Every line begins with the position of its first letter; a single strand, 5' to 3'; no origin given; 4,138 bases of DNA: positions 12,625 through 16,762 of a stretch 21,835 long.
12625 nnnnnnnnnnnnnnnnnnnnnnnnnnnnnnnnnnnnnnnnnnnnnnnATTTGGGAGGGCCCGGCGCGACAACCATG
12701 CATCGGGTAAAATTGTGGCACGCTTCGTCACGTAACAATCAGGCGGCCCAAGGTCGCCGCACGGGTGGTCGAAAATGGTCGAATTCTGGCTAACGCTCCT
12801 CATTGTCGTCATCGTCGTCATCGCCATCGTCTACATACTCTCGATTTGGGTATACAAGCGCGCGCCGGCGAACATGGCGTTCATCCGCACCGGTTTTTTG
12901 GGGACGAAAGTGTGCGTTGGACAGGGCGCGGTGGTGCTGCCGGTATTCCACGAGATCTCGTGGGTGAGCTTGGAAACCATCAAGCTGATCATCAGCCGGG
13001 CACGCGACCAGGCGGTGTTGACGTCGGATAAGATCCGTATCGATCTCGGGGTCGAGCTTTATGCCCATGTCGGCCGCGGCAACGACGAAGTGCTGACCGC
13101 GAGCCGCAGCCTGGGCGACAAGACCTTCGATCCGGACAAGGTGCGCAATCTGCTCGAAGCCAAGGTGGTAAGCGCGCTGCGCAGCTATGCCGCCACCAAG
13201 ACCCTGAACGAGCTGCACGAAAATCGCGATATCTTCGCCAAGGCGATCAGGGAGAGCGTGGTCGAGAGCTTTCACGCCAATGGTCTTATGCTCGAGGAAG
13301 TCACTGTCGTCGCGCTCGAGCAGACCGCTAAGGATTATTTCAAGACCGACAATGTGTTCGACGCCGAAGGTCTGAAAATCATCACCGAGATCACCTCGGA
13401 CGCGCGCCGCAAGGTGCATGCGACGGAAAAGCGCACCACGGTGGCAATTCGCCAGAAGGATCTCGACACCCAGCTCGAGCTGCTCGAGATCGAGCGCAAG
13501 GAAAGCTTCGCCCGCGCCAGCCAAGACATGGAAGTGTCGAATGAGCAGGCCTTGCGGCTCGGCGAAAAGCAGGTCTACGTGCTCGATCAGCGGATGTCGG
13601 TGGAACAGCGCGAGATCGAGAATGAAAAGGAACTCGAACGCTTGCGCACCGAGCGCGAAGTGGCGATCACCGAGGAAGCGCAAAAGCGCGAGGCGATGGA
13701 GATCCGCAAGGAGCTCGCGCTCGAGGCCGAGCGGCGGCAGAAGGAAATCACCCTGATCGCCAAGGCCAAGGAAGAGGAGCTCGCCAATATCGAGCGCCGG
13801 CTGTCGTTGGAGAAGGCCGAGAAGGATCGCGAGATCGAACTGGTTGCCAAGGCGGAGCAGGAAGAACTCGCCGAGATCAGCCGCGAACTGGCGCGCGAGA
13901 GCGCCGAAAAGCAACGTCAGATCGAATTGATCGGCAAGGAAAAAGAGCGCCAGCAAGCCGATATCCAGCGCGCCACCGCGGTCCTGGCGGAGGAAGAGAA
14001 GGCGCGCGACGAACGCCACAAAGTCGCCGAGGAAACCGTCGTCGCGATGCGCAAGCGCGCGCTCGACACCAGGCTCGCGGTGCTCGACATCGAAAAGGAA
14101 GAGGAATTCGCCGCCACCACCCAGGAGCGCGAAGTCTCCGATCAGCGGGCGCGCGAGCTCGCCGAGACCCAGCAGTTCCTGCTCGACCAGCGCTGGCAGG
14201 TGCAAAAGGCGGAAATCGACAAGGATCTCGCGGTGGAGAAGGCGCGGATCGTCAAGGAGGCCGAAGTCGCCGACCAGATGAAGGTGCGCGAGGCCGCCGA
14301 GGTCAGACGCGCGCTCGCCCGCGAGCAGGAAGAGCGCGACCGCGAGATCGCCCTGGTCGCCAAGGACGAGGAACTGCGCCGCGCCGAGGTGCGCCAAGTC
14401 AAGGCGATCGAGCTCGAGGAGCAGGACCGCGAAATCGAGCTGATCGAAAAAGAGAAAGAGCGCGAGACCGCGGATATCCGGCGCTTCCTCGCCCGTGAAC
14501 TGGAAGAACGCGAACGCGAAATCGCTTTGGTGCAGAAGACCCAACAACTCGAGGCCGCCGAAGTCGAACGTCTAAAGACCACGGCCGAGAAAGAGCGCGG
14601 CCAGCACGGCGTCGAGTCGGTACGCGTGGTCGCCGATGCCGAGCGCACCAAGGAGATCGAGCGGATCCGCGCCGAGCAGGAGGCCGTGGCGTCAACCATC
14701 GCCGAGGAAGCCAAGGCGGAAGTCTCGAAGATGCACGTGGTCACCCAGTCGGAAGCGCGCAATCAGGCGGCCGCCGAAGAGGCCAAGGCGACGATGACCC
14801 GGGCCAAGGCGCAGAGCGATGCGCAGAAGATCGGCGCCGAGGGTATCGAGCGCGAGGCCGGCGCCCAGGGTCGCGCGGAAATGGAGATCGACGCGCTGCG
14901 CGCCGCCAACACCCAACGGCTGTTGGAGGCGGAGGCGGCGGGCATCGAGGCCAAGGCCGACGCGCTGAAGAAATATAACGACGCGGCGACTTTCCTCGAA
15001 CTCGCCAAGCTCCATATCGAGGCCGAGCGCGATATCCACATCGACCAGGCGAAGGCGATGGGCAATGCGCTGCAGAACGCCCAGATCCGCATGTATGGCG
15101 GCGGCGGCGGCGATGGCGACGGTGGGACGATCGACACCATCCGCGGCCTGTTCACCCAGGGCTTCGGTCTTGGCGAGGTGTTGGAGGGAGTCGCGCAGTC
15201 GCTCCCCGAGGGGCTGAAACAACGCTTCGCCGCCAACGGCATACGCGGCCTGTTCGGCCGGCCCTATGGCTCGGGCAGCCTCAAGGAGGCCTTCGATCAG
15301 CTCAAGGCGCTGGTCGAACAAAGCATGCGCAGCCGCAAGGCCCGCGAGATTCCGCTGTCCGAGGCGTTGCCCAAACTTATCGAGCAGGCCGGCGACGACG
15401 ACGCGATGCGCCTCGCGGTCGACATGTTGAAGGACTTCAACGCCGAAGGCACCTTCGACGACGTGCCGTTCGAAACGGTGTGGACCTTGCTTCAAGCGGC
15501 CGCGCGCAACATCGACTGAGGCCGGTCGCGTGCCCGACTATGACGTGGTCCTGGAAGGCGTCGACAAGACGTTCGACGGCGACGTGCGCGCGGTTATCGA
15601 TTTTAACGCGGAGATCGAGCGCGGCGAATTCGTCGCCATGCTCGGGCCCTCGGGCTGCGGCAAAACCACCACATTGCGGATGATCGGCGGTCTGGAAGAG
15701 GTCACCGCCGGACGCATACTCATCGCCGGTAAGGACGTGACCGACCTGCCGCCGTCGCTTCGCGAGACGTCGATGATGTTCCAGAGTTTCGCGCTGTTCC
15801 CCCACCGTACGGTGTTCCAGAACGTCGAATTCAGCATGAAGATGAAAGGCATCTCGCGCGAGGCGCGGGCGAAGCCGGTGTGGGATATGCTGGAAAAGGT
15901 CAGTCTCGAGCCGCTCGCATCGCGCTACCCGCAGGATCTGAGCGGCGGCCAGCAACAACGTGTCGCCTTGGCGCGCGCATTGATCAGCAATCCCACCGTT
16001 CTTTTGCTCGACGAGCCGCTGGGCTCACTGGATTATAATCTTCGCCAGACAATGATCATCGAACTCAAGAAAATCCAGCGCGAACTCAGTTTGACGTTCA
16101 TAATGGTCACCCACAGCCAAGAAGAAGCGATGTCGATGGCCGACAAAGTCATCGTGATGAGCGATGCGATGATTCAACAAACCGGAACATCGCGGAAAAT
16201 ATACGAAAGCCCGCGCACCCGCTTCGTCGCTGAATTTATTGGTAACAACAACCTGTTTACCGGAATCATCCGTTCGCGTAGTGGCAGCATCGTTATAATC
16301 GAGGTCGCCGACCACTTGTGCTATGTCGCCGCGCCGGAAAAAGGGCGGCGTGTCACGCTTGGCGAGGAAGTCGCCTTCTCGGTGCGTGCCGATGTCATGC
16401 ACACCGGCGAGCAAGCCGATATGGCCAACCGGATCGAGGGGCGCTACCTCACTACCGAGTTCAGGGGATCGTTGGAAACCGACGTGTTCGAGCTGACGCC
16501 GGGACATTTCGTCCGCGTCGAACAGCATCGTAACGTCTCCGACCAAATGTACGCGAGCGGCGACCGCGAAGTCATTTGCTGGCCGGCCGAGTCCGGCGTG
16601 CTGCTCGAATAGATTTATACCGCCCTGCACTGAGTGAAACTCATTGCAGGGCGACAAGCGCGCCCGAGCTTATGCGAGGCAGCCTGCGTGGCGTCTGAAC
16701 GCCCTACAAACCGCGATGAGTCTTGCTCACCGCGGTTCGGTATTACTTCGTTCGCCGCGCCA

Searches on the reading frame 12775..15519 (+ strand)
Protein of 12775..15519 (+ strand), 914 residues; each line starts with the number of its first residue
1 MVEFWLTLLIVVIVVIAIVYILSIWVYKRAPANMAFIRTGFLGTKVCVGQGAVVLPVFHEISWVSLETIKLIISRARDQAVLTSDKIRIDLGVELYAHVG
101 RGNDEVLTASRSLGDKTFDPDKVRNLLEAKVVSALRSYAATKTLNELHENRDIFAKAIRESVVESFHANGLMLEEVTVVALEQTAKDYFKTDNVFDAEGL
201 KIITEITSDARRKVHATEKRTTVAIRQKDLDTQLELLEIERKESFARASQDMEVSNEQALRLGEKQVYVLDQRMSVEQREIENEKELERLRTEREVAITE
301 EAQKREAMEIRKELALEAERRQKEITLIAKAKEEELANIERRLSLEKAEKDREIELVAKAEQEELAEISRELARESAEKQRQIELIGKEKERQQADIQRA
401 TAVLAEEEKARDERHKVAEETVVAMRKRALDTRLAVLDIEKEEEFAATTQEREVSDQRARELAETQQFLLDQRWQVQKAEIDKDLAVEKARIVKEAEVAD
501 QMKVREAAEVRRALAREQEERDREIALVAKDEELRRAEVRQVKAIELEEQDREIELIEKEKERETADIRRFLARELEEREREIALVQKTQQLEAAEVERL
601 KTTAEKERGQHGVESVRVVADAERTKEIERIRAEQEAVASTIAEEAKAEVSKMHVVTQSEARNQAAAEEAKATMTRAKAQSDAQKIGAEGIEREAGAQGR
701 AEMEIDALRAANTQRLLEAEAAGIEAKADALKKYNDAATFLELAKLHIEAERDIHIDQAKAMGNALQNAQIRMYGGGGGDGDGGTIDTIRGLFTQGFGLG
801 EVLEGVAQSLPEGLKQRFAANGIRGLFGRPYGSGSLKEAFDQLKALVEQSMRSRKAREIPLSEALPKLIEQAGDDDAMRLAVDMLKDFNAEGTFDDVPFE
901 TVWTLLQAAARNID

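Call 7: search_protein_families(library=pfam, proteins=[window:12775-15519:+], max_evalue=0.01)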
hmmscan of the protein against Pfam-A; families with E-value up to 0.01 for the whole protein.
window:12775-15519:+ (914 aa): 1 family
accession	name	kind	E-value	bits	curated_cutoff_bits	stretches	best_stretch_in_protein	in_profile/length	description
PF01145.31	Band_7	-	2.3e-12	47.7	23.6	1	36-181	9-145/176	SPFH domain / Band 7 family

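Call 11: search_protein_families(library=ncbifam, proteins=[window:12775-15519:+], max_evalue=0.001)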
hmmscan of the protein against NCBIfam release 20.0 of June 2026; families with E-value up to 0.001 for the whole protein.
window:12775-15519:+ (914 aa): 1 family
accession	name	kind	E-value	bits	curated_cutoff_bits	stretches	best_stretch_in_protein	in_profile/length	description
NF058507.1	FlotScfldFlot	equivalog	0.00012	21.3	700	1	10-363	4-354/477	flotillin lipid rafts scaffold protein FloT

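Call 85: search_protein_families(library=padloc, proteins=[window:12775-15519:+], max_evalue=0.01)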
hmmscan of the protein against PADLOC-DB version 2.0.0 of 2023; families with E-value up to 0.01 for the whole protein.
window:12775-15519:+ (914 aa): 0 families

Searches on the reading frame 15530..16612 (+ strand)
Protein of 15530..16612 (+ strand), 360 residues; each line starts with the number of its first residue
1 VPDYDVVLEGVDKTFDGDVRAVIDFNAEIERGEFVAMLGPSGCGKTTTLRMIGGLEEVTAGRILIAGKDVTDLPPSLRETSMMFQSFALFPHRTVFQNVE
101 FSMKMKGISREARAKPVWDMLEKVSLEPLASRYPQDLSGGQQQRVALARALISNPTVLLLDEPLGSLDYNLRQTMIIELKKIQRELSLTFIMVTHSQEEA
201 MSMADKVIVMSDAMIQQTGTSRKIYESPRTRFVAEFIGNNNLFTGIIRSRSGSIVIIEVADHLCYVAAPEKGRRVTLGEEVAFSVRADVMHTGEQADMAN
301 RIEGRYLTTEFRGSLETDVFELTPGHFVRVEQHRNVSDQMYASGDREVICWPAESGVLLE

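Call 7: search_protein_families(library=pfam, proteins=[window:15530-16612:+], max_evalue=0.01)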
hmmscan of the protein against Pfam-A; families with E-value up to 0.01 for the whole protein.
window:15530-16612:+ (360 aa): 5 families
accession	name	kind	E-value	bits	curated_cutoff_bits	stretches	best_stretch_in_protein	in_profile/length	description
PF00005.33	ABC_tran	-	1.9e-34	119.7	25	1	24-164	3-136/137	ABC transporter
PF13304.12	AAA_21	-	8.2e-07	29.8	27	1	133-198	234-301/304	AAA domain, putative AbiEii toxin, Type IV TA system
PF02463.25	SMC_N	-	0.0016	18.3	40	0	103-210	127-211/220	RecF/RecN/SMC N terminal domain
PF08402.16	TOBE_2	-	0.0018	18.8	21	0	284-359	2-76/76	TOBE domain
PF13401.12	AAA_22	-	0.0079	17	27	0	33-91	6-33/130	AAA domain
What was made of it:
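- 15530..16612 (+): ABC-transporter ATPase (ABC_tran plus TOBE_2), conserved after the SPFH gene. Pfam (call 7).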
